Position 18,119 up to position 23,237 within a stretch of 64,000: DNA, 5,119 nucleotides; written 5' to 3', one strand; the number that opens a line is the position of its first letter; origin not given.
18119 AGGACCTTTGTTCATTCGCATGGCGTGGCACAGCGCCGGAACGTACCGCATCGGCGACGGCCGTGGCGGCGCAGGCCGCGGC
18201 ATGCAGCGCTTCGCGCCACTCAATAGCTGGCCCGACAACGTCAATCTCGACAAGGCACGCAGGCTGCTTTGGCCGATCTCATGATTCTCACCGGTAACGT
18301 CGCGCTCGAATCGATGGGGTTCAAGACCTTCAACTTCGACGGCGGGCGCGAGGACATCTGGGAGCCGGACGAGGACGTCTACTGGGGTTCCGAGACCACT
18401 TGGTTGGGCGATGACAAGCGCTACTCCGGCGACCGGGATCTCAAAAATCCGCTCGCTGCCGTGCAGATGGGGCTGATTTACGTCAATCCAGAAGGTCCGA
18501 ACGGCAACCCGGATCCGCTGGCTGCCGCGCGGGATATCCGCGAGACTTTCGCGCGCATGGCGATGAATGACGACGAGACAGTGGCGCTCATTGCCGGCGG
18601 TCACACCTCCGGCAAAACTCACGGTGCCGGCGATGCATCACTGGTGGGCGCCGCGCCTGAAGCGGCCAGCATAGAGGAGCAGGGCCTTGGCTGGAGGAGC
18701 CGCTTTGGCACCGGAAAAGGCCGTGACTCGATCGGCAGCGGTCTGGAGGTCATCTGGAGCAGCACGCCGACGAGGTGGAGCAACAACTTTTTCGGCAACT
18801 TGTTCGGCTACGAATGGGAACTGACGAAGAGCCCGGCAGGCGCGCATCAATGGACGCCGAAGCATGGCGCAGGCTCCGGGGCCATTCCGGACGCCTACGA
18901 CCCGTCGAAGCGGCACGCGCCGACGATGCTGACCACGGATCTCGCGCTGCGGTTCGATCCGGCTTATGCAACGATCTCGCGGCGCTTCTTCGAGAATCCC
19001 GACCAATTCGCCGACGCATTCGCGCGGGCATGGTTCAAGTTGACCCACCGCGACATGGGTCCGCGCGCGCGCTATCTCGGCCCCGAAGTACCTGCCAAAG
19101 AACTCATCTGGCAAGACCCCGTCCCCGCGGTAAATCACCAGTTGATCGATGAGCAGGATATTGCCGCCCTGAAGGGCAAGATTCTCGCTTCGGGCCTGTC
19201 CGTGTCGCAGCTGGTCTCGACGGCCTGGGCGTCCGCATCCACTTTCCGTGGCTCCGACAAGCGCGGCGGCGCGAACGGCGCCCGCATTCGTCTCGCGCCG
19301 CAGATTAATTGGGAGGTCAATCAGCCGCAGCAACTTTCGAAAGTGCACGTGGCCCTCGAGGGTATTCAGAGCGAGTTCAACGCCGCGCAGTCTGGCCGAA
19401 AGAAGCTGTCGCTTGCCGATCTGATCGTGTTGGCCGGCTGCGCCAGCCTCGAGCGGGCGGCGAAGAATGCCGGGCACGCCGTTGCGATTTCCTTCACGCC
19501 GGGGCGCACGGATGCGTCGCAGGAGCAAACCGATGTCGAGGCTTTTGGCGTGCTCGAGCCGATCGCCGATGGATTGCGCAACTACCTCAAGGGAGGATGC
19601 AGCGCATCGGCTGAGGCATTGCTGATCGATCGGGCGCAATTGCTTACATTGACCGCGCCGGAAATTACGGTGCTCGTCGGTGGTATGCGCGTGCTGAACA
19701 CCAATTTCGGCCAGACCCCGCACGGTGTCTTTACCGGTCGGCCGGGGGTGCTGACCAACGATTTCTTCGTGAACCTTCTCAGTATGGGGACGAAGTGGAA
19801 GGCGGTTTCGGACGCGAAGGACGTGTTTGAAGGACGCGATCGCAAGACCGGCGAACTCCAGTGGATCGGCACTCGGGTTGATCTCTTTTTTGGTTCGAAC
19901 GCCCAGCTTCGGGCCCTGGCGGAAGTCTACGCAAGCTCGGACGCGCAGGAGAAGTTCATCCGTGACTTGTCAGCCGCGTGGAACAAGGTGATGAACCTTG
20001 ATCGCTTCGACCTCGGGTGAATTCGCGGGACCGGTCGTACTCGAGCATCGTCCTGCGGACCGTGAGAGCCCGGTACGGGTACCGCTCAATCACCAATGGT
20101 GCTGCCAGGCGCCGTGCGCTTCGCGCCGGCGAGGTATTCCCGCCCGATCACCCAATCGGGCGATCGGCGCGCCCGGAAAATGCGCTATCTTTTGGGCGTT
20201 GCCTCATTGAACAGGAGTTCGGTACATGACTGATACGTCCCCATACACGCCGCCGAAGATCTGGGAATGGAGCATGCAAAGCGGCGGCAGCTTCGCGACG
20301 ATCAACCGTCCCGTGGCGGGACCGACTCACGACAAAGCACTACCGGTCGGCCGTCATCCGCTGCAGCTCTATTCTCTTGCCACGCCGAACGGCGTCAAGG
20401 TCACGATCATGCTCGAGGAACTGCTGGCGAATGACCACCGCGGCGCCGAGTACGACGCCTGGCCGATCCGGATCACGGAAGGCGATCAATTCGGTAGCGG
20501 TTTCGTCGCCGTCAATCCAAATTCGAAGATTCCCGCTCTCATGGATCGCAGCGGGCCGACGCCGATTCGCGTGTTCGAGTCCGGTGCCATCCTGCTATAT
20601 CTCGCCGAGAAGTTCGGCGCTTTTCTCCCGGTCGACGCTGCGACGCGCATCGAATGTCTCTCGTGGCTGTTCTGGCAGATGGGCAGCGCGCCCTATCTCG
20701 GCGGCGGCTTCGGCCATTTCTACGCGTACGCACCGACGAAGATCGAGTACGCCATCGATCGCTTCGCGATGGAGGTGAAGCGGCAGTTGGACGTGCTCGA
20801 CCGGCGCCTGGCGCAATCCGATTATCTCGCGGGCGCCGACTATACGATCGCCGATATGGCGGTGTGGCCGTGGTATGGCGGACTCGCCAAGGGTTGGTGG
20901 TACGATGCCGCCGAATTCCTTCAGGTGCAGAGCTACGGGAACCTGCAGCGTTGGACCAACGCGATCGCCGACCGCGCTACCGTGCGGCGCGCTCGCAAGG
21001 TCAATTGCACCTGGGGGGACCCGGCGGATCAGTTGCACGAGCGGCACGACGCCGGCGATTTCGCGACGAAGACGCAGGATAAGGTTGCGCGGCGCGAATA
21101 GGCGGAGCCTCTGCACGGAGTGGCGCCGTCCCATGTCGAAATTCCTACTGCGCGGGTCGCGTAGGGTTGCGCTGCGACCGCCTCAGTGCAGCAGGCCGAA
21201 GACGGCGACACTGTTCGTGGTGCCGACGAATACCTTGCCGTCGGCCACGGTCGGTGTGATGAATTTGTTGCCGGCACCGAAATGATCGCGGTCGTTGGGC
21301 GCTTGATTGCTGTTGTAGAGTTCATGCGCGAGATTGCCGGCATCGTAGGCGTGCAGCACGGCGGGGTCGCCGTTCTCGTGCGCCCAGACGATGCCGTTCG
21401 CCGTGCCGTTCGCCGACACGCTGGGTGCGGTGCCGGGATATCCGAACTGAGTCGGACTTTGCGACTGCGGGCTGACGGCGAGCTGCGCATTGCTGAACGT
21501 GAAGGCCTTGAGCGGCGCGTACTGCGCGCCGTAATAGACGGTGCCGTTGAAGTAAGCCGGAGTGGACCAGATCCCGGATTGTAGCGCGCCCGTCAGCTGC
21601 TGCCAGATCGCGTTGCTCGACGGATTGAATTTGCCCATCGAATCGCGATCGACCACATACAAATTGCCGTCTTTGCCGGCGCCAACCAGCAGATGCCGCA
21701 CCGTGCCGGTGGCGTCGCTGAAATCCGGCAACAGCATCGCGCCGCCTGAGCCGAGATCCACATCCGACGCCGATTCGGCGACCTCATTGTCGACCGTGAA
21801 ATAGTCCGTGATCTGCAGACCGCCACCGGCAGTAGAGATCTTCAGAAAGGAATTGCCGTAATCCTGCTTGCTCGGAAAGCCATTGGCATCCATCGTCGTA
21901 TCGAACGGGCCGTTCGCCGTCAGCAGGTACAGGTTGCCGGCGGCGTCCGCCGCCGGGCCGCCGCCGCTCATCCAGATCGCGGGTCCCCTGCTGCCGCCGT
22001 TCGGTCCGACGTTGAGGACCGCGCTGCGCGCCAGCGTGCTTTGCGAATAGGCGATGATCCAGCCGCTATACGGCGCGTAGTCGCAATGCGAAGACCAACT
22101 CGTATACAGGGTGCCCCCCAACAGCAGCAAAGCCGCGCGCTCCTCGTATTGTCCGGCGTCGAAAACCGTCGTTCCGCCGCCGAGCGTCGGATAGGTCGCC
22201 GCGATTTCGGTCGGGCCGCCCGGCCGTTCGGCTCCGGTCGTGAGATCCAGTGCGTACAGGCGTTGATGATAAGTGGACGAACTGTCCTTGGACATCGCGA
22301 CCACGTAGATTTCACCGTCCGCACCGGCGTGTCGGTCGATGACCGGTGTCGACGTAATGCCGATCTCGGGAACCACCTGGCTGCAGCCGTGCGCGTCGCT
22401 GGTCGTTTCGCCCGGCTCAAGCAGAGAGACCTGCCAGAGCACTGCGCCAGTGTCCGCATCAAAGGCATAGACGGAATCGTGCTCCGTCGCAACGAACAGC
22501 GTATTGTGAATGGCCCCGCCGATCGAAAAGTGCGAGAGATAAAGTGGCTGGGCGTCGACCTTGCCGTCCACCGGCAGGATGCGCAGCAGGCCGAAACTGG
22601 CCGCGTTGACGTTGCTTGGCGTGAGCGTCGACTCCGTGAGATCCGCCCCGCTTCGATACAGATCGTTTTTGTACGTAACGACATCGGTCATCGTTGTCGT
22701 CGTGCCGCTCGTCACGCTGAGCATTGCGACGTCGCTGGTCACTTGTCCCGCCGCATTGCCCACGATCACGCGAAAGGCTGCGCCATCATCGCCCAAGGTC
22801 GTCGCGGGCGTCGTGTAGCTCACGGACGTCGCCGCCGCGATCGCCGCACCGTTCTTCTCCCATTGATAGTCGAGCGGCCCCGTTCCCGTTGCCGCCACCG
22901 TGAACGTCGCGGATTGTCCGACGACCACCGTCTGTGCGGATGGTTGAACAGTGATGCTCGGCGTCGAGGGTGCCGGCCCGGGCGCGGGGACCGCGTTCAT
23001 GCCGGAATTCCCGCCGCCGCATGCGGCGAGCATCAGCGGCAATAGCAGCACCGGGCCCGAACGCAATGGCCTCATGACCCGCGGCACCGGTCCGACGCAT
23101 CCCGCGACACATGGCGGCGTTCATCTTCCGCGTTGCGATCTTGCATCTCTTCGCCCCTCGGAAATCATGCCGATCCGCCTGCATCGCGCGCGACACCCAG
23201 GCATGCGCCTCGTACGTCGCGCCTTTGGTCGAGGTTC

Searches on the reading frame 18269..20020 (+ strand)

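Call 9: search_protein_families(library=pfam, proteins=[window:18269-20020:+], max_evalue=0.001)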
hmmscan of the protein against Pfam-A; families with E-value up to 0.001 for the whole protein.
window:18269-20020:+ (583 aa): 1 family
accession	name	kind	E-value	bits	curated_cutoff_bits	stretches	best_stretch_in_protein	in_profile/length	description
PF00141.28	peroxidase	-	1.7e-49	169.2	27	2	250-556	3-236/237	Peroxidase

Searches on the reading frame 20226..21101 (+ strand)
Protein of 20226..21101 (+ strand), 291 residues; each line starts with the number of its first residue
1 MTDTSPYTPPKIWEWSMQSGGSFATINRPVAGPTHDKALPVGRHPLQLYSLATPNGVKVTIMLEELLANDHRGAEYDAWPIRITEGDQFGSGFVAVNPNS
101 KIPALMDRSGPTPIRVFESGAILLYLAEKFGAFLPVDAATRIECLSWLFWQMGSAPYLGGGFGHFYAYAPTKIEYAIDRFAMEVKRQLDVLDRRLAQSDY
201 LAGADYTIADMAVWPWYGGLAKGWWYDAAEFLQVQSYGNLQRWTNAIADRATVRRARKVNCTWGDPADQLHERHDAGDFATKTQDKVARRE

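Call 9: search_protein_families(library=pfam, proteins=[window:20226-21101:+], max_evalue=0.001)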
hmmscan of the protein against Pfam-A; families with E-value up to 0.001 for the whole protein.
window:20226-21101:+ (291 aa): 4 families
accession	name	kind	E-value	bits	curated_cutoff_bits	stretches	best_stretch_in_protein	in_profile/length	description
PF13410.11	GST_C_2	-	5.1e-09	36.5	24.9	1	175-244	2-67/69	Glutathione S-transferase, C-terminal domain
PF02798.26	GST_N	-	3.2e-07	31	20.9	1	46-128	3-76/76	Glutathione S-transferase, N-terminal domain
PF00043.30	GST_C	-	2.8e-06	27.9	20.7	1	181-250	28-92/93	Glutathione S-transferase, C-terminal domain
PF13409.12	GST_N_2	-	1.1e-05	26.4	25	1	70-128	13-69/70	Glutathione S-transferase, N-terminal domain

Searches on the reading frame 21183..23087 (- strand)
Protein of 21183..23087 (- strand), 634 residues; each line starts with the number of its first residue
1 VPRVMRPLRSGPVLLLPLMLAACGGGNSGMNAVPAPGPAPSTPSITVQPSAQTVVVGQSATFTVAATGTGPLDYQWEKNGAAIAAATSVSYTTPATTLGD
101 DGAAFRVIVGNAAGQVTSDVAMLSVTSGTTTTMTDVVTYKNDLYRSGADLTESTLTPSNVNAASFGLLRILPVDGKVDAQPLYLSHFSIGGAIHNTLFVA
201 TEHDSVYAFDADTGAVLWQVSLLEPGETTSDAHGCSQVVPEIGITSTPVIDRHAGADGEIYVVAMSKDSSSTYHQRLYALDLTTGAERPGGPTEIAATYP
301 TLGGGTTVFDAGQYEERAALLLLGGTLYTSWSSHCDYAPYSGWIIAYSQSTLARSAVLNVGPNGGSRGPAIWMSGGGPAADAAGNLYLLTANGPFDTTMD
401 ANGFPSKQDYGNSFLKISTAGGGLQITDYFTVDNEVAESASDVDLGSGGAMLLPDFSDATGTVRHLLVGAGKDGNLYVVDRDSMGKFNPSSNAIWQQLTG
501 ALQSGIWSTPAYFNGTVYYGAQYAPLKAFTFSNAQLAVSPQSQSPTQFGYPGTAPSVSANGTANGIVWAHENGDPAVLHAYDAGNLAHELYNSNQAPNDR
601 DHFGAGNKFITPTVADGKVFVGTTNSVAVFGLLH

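Call 9: search_protein_families(library=pfam, proteins=[window:21183-23087:-], max_evalue=0.001)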
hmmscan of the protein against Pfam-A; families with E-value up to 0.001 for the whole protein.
window:21183-23087:- (634 aa): 4 families
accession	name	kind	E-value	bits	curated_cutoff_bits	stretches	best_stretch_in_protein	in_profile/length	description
PF13927.12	Ig_3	-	1.9e-07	31.9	30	1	43-85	2-44/78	Immunoglobulin domain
PF07679.22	I-set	-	2.5e-06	27.9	23.7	1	43-120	1-86/90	Immunoglobulin I-set domain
PF13360.13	PQQ_2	-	1.3e-05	25.4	27.6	1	194-286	33-94/233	Outer membrane protein assembly factor BamB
PF01011.28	PQQ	-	0.00022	20.5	26.7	0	192-228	55-91/595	Glucose/ethanol/alcohol dehydrogenase, beta-propeller domain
